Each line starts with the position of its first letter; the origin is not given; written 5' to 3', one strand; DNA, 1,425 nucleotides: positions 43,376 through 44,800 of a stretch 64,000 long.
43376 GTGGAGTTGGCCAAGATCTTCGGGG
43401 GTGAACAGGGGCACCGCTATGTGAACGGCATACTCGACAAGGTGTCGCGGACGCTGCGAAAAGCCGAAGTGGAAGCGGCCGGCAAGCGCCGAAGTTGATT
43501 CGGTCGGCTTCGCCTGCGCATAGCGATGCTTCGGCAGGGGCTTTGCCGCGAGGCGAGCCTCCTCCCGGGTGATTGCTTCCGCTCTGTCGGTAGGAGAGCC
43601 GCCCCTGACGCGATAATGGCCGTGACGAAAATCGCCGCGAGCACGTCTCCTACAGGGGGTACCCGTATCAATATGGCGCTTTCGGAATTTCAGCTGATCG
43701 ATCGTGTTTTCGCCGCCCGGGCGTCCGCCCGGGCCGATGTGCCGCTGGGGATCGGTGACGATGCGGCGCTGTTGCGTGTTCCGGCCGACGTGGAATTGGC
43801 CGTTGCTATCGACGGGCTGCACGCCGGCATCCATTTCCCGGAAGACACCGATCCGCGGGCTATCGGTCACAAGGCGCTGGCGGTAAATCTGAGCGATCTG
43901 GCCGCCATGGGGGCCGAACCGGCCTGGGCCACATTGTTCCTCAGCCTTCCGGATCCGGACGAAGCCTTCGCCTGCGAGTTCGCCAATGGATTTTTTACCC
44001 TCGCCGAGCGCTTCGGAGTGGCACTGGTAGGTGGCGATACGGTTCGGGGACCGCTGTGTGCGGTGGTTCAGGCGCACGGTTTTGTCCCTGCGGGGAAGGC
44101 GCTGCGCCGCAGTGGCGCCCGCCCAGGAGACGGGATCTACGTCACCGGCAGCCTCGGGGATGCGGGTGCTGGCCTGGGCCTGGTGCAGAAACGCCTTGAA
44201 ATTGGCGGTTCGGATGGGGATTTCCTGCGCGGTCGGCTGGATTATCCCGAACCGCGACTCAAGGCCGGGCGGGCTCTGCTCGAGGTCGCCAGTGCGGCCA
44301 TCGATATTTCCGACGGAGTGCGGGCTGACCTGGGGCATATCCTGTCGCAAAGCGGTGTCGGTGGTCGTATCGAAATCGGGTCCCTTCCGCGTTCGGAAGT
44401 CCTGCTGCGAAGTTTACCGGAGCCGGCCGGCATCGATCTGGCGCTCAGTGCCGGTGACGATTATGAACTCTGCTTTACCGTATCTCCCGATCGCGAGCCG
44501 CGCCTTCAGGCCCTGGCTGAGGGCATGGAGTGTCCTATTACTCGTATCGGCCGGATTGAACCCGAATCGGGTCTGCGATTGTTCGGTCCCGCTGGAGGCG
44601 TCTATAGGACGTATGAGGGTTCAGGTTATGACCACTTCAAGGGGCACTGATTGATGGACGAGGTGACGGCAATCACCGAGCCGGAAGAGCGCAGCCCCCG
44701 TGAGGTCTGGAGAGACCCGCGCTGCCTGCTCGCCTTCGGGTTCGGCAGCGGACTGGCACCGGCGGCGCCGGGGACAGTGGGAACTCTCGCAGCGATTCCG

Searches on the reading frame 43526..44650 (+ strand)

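Call 83: search_protein_families(library=pfam, proteins=[window:43526-44650:+], max_evalue=0.001)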
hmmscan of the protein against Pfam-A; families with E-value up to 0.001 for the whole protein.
window:43526-44650:+ (374 aa): 2 families
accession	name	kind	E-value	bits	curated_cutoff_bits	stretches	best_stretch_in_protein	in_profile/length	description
PF00586.29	AIRS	-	3.2e-27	95.6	24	1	77-180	1-105/112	AIR synthase related protein, N-terminal domain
PF02769.27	AIRS_C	-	1.5e-11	45.1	23.1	1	199-352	1-153/156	AIR synthase related protein, C-terminal domain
